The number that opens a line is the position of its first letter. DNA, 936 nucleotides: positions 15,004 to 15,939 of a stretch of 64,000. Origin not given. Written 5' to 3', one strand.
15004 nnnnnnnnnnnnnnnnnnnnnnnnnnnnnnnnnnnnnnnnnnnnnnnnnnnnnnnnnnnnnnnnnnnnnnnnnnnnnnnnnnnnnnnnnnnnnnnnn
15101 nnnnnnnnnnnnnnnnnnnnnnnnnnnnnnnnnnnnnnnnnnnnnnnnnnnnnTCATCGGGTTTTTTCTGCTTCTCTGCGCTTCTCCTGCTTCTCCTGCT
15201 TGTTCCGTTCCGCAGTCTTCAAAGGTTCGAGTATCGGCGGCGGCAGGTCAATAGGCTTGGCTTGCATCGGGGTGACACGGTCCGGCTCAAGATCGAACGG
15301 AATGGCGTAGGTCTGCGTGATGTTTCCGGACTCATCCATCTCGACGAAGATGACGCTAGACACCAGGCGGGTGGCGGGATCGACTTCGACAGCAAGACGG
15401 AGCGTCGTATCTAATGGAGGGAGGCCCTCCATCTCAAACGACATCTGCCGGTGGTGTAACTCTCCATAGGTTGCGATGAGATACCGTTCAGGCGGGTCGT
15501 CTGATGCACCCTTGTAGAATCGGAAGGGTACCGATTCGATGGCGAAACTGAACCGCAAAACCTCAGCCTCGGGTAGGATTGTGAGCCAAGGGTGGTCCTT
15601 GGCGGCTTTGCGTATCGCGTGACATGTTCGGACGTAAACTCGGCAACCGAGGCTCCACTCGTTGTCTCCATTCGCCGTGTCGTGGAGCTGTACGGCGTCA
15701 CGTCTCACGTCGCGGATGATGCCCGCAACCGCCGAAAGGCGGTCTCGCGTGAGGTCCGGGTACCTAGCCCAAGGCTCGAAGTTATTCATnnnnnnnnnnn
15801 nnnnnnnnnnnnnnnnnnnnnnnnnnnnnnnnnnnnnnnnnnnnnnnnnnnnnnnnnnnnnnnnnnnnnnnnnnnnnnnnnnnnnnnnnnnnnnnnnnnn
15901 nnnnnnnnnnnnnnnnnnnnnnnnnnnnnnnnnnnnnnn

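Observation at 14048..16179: Lower-GC cassette: unknown 211-aa protein coupled to an XRE-HTH/ImmA-IrrE protease fusion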

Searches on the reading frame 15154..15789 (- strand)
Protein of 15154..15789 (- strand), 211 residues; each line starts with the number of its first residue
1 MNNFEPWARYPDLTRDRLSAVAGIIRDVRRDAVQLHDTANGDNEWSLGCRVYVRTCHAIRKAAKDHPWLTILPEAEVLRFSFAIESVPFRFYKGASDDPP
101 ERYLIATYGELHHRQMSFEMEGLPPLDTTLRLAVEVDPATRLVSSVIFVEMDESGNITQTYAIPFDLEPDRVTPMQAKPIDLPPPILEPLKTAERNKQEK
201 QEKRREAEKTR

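Call 3: search_protein_families(library=pfam, proteins=[window:15154-15789:-], max_evalue=0.1)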
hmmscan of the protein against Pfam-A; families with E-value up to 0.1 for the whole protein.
window:15154-15789:- (211 aa): 0 families

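Call 4: search_protein_families(library=padloc, proteins=[window:15154-15789:-], max_evalue=0.1)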
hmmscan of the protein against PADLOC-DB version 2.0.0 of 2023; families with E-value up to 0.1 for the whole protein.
window:15154-15789:- (211 aa): 1 family
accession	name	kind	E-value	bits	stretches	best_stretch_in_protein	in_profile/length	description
PDLC03929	RmrT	-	7.7e-12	43.3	1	3-105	3-105/198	-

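Call 6: search_protein_families(library=ncbifam, proteins=[window:15154-15789:-], max_evalue=0.1)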
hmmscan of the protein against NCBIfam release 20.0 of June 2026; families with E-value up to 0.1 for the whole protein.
window:15154-15789:- (211 aa): 0 families

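Call 7: search_protein_families(library=phrogs, proteins=[window:15154-15789:-], max_evalue=0.1)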
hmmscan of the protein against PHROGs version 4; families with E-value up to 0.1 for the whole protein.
window:15154-15789:- (211 aa): 1 family
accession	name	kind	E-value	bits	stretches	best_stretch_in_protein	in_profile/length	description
phrog_5786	-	unknown function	2.4e-07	31.6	1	3-159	6-152/200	-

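Call 12: find_homologous_proteins(query=window:15154-15789:-, max_evalue=0.001)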
Query window:15154-15789:- (211 aa): 99 proteins with E <= 0.001 among 335 candidates.
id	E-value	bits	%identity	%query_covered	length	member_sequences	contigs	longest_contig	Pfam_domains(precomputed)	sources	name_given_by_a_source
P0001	5.2e-139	479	100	100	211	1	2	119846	-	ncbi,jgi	jgi:hypothetical protein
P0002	3.0e-101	355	77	100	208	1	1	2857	-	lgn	-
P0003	2.8e-97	342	72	98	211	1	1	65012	-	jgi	jgi:hypothetical protein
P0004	1.4e-88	314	67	99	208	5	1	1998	-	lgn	-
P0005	2.3e-86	307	68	100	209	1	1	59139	-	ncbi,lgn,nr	ncbi:MAG TPA: hypothetical protein VG204_00575 [Terriglobia bacterium]|nr:hypothetical protein [Terr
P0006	7.2e-86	305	66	99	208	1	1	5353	-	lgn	-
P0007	2.7e-85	303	67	91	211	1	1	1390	-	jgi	jgi:hypothetical protein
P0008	1.2e-82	294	63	94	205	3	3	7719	-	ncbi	-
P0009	2.4e-81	290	63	99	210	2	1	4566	-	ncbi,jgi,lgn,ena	-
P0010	7.2e-81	289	63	98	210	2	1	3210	-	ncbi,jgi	jgi:hypothetical protein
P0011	6.2e-80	286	61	99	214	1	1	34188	-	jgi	jgi:hypothetical protein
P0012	6.5e-80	286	59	99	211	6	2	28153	-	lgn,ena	-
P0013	9.7e-80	285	61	99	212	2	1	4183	-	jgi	jgi:hypothetical protein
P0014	3.9e-79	283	64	85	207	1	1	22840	-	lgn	-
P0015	6.2e-79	282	59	99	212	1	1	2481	-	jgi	jgi:hypothetical protein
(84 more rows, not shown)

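Call 16: find_related_loci(query=A1, collection=genome_contigs, flank=6000)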
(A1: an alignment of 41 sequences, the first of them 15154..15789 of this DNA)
Query A1 (211 aa) in genome_contigs; peptide patterns used: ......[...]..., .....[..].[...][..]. (x = any residue, [..] = any of these).
83 stretches matched a pattern; 39 encode a relative of the query (tblastn E <= 1e-3); 39 distinct loci.
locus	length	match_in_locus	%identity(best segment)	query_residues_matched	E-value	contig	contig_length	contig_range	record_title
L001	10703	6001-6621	68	2-211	5e-91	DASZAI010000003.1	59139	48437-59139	MAG TPA_asm: Terriglobia bacterium isolate SMAG_U6384 k141_285090, whole genome shotgun sequence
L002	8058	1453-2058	57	3-209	3e-74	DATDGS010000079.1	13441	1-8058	MAG TPA_asm: Terriglobales bacterium isolate SMAG_U258 k141_172080, whole genome shotgun sequence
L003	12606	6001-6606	52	1-203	2e-71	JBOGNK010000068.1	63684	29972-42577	MAG: Candidatus Acidiferrales bacterium isolate TC-S_metabat2.bin.429 k127_2792121, whole genome shotgun sequence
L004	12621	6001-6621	52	1-209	1e-70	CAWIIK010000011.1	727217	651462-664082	MAG: uncultured Acidobacteriota bacterium isolate MFD05512.bin.1.30 genome assembly, contig: contig_6990, whole genome s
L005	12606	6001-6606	52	1-205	2e-70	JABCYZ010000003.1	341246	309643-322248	MAG: Acidobacteria bacterium isolate Inc-BW-C-12-O_MAG13 Ga0210391_10000013, whole genome shotgun sequence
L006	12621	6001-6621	52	1-209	5e-69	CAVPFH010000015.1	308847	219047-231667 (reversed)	MAG: uncultured Acidobacteriota bacterium isolate MFD10071.bin.2.26 genome assembly, contig: contig_36647, whole genome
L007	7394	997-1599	53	1-201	3e-68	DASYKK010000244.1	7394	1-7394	MAG TPA_asm: Candidatus Angelobacter sp. isolate SMAG_U4320 k141_3168937, whole genome shotgun sequence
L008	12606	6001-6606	53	1-203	5e-67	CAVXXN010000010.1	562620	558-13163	MAG: Terriglobia bacterium isolate MFD01213.bin.2.71 genome assembly, contig: contig_3243, whole genome shotgun sequence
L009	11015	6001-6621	51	1-209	5e-67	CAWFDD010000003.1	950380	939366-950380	MAG: uncultured Acidobacteriota bacterium isolate MFD04463.bin.1.241 genome assembly, contig: contig_4995, whole genome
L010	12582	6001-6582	55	3-194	2e-66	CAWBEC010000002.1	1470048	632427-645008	MAG: uncultured Acidobacteriota bacterium isolate MFD00731.bin.2.157 genome assembly, contig: contig_26880, whole genome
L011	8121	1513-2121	51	1-203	3e-66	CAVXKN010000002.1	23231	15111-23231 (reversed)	MAG: uncultured Acidobacteriota bacterium isolate MFD09567.bin.1.66 genome assembly, contig: contig_112035, whole genome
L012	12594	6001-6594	52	2-201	4e-65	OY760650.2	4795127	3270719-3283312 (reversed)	MAG: Terriglobia bacterium isolate 5d79d33f-5ea2-468b-941e-0445094ce055 genome assembly, chromosome: 1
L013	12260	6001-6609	51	1-203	7e-65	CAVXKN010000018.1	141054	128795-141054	MAG: uncultured Acidobacteriota bacterium isolate MFD09567.bin.1.66 genome assembly, contig: contig_98381, whole genome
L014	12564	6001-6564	57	1-190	4e-64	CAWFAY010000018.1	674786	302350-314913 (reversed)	MAG: uncultured Acidobacteriaceae bacterium isolate MFD00822.bin.2.91 genome assembly, contig: contig_70038, whole genom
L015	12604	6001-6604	68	1-205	3e-71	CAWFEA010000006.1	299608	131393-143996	MAG: uncultured Acidobacteriota bacterium isolate MFD05580.bin.2.70 genome assembly, contig: contig_16567, whole genome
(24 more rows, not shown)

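Call 20: predict_structure(alignment_id=A1)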
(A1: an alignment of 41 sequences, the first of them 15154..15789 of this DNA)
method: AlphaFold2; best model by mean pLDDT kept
length: 211 residues; sequences in the alignment: 41
mean_pLDDT: 78.1   pTM: 0.66
mean pLDDT of the five models: 78.1, 77.0, 74.9, 74.7, 74.2
residues with pLDDT >= 90: 84; 70-90: 53; 50-70: 53; < 50: 21
segments of 3 or more residues with pLDDT < 50: 95-105, 169-176
pLDDT, mean of each block of 10 residues (from residue 1): 83 94 95 95 90 95 96 83 89 51 50 63 70 89 90 84 72 51 72 61 66 51
secondary structure, 60 per line:
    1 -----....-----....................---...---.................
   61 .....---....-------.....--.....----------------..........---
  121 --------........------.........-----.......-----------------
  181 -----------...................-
elements in order: H6-9 H15-34 H44-65 E69-72 E80-84 E87-91 H108-117 E129-136 E143-151 E157-163 H192-210

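Call 23: search_protein_representatives(protein=window:15154-15789:-)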
Query: 211 residues. Proteins with E-value up to 0.001 (for the whole library): 509; up to 1e-10: 316; up to 1e-30: 35. The best 150 are listed.
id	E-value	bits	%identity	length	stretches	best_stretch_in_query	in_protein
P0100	5.4e-62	225.4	51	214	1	1-202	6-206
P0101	2.2e-61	223.4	54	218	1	4-203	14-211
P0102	3.7e-58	212.9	50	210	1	3-207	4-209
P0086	5.7e-57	209.0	49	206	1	1-204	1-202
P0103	6.4e-54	199.0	47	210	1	2-202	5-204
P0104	3.5e-50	186.8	60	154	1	60-203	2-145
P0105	4.8e-50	186.4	46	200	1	3-206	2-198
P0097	2.3e-49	184.1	43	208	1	1-199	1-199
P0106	1.8e-48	181.2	43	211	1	3-208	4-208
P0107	4.2e-48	180.0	45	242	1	1-191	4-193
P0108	2.1e-47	177.7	45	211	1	2-195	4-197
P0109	2.6e-46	174.2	49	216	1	3-196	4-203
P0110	1.2e-45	172.1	51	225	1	38-193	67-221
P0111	1.5e-44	168.4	44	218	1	3-196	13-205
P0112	2.5e-43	164.4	43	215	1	4-198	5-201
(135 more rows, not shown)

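Call 26: search_dna_similar(query=window:15154-15789:-, collection=phages, mode=protein, max_evalue=0.01, max_rows=20)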
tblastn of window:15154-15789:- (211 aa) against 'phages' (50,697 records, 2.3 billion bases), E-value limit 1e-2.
Records with a match: 1; places in all: 1; records where one place covers at least 80% of the query: 0.
Best place of each record, by identity: <60% 1.
By first word of the organism name: Salmonella 1.
By host as written in the record: Homo sapiens 1.
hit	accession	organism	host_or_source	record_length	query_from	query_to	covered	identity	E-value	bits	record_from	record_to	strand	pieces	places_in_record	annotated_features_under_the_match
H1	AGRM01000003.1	Salmonella enterica subsp. houtenae str. ATCC BAA-1581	Homo sapiens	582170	5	166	77%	37.0%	8e-13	72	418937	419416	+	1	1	none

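Call 28: search_dna_similar(query=window:15154-15789:-, collection=plasmids, mode=protein, max_evalue=0.01, max_rows=25)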
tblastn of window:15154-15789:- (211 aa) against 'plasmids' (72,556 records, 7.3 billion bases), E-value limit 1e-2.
Records with a match: 11; places in all: 11; records where one place covers at least 80% of the query: 3.
Best place of each record, by identity: <60% 11.
By first word of the organism name: Roseomonas 3; Azospirillum 2; Sphingobium 2; Proteus 2; Pseudoroseomonas 1; Massilia 1.
By predicted mobility (MOB-suite, as given by PLSDB): non-mobilizable 7; mobilizable 3; conjugative 1.
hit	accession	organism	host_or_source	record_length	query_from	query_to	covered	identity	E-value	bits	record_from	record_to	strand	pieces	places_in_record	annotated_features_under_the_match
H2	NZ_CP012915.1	Azospirillum brasilense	Digitaria eriantha,microbe,root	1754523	6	175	81%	36.4%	3e-20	95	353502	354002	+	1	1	none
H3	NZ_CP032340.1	Azospirillum brasilense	soil sample,Agricultural field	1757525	6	175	81%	36.4%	3e-20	95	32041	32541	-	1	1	none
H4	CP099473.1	Roseomonas mucosa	Human skin,single cell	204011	1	166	79%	34.7%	6e-16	83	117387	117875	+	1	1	hypothetical protein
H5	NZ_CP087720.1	Roseomonas sp. OT10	single cell,human skin swab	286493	6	178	82%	33.1%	9e-17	85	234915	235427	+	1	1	hypothetical protein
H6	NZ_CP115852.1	Pseudoroseomonas cervicalis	-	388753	1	165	78%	33.7%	2e-17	87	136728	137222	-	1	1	hypothetical protein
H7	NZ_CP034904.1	Roseomonas mucosa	Homo sapiens,tissue sample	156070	6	165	76%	32.5%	6e-16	83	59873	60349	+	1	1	hypothetical protein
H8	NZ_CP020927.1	Sphingobium yanoikuyae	soil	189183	1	137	65%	37.4%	1e-15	82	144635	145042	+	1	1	hypothetical protein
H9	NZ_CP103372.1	Massilia sp. H6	Whole genome of bacteria,soil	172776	10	166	74%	31.9%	3e-16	84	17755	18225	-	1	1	hypothetical protein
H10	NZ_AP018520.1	Sphingobium sp. YG1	-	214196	9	137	61%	38.2%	1e-14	79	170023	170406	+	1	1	hypothetical protein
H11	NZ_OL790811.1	Proteus mirabilis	-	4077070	6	173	80%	29.0%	6e-12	71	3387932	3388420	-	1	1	none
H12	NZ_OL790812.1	Proteus mirabilis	-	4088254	6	173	80%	29.0%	6e-12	71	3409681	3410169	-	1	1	none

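Call 29: get_annotated_region(hit=H1, flank=8000)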
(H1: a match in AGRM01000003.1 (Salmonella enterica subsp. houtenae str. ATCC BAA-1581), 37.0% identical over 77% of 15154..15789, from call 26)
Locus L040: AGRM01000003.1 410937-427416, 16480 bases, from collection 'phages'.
description: Salmonella enterica subsp. houtenae str. ATCC BAA-1581 SEHO0AFNL_Contig0.3, whole genome shotgun sequence.
organism: Salmonella enterica subsp. houtenae str. ATCC BAA-1581 (NCBI taxid 523831)
taxonomy: Bacteria; Pseudomonadati; Pseudomonadota; Gammaproteobacteria; Enterobacterales; Enterobacteriaceae; Salmonella
host: Homo sapiens; source: -; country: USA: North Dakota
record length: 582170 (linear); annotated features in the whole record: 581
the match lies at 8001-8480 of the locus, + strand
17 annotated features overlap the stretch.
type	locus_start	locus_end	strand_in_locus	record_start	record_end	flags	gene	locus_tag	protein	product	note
CDS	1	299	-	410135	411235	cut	-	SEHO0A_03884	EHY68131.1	DNA polymerase III, beta subunit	KEGG: sek:SSPA3436 1.6e-190 DNA polymerase III subunit beta; K02338 DNA polymerase III subunit beta; Psort location: ...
CDS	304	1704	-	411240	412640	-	-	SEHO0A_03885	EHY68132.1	replication initiator protein DnaA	KEGG: shn:Shewana3_0009 8.8e-192 dnaA; chromosomal replication initiation protein K02313; Psort location: Cytoplasmic, ...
CDS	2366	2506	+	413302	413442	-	-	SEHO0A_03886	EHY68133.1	ribosomal protein L34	KEGG: rak:A1C_04775 2.3e-10 rpmH; 50S ribosomal protein L34 K02914; Psort location: Cytoplasmic, score: 9.26; locus tag ...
CDS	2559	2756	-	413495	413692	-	-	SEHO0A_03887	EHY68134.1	hypothetical protein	-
CDS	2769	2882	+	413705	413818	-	-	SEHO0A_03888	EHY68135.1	ribonuclease P protein component-like protein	KEGG: sty:STY3939 1.7e-14 rnpA; ribonuclease P K03536; locus tag in AE006468 is STM3840; rnpA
CDS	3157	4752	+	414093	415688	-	-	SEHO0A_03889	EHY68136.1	membrane protein insertase, YidC/Oxa1 family protein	Psort location: CytoplasmicMembrane, score: 10.00; locus tag in AE006468 is STM3842; yidC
CDS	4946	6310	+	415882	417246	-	-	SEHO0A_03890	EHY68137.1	tRNA modification GTPase TrmE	KEGG: reh:H16_A0103 2.1e-119 trmE, mnmE, thdF; tRNA modification GTPase TrmE K03650; Psort location: Cytoplasmic, ...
CDS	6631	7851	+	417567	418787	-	-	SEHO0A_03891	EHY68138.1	site-specific recombinase, phage integrase family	KEGG: lhk:LHK_02491 9.3e-07 probable aspartate transaminase K10907; Psort location: Cytoplasmic, score: 8.96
CDS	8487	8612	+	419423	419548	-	-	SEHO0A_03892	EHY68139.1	hypothetical protein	-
CDS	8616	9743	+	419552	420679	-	-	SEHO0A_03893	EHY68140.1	helix-turn-helix protein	KEGG: mla:Mlab_1603 6.8e-17 adenine deaminase K01486; Psort location: Cytoplasmic, score: 8.96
CDS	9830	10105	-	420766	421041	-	-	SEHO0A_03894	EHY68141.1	hypothetical protein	-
CDS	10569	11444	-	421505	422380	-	-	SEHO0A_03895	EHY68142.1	hypothetical protein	Psort location: Cytoplasmic, score: 8.96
CDS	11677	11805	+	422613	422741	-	-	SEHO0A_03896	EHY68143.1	hypothetical protein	-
CDS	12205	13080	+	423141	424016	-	-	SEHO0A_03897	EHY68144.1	hypothetical protein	-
CDS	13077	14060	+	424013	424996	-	-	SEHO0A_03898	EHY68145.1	zinc-binding domain of primase-helicase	KEGG: ecm:EcSMS35_4012 8.7e-43 nucleoside triphosphatase, D5 family; Psort location: Cytoplasmic, score: 8.96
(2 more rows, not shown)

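Call 30: get_annotated_region(hit=H4, flank=7000)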
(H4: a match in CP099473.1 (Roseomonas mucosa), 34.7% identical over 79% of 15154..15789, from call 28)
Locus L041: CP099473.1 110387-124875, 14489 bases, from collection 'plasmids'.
description: Roseomonas mucosa strain TT14 plasmid pTT14-2, complete sequence
organism: Roseomonas mucosa (NCBI taxid 207340)
taxonomy: Bacteria; Pseudomonadota; Alphaproteobacteria; Rhodospirillales; Acetobacteraceae; Roseomonas; Roseomonas mucosa
host: -; source: Human skin,single cell; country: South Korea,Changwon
typing (MOB-suite, as given by PLSDB): non-mobilizable
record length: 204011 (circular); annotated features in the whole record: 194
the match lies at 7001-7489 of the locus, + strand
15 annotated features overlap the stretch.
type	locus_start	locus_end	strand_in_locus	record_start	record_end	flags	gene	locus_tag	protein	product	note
CDS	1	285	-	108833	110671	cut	-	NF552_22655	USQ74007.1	type I restriction-modification system subunit M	-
CDS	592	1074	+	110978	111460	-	-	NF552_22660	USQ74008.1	hypothetical protein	-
CDS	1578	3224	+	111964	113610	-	-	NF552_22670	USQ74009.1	hypothetical protein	-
CDS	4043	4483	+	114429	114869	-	-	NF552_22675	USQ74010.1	hypothetical protein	-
CDS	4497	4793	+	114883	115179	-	-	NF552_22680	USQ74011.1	hypothetical protein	-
CDS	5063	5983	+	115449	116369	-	-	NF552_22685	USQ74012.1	hypothetical protein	-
CDS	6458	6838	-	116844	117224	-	-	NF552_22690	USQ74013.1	hypothetical protein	-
CDS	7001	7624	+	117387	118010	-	-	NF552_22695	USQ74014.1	hypothetical protein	-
CDS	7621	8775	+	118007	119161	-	-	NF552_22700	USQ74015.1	XRE family transcriptional regulator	-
CDS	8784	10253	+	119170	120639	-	-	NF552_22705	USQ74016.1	hypothetical protein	-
CDS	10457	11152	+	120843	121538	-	-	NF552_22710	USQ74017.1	hypothetical protein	-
CDS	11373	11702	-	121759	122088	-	-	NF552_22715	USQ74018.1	hypothetical protein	-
CDS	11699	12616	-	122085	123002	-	-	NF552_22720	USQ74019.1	hypothetical protein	-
CDS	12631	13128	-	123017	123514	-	-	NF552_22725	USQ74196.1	hypothetical protein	-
CDS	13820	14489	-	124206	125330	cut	-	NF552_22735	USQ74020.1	type IV secretion system DNA-binding domain-containing protein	-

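Call 31: get_annotated_region(hit=H8, flank=7000)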
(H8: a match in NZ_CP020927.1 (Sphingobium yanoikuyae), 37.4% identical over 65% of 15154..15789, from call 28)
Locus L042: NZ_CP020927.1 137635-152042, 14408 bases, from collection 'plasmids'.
description: Sphingobium yanoikuyae strain SHJ plasmid pSES189, complete sequence
organism: Sphingobium yanoikuyae (NCBI taxid 13690)
taxonomy: Bacteria; Pseudomonadota; Alphaproteobacteria; Sphingomonadales; Sphingomonadaceae; Sphingobium; Sphingobium yanoikuyae
host: -; source: soil; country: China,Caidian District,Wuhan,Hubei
typing (MOB-suite, as given by PLSDB): non-mobilizable; mating-pair formation MPF_F
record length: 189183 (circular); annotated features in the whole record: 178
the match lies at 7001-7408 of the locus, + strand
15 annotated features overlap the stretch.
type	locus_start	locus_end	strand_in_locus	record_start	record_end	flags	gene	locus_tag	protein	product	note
CDS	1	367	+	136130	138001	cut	-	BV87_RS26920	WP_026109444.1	conjugal transfer protein TraN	-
CDS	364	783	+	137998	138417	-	-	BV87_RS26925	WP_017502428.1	hypothetical protein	-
CDS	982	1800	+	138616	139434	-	-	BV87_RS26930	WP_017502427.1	conjugal transfer protein TraF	-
CDS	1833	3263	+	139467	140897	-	-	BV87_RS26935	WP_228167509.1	conjugal transfer protein TraH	-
CDS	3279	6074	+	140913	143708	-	-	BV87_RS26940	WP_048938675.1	conjugal transfer protein TraG N-terminal domain-containing protein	-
CDS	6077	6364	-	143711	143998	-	-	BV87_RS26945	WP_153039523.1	hypothetical protein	-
CDS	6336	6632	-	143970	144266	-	-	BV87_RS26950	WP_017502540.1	hypothetical protein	-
CDS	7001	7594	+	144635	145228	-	-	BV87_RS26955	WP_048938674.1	hypothetical protein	-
CDS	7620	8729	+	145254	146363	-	-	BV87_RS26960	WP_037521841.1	XRE family transcriptional regulator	-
CDS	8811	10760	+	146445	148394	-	-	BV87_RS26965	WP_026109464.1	AAA family ATPase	-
CDS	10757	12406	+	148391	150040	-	-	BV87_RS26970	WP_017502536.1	ATP-dependent helicase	-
CDS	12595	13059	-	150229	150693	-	-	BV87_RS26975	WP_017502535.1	hypothetical protein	-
CDS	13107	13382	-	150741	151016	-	-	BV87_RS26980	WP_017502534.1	HU family DNA-binding protein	GO:0030261 - chromosome condensation [Evidence IEA]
CDS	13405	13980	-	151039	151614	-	-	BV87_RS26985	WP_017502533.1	RloB domain-containing protein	-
CDS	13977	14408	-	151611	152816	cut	-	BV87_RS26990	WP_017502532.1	AAA family ATPase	-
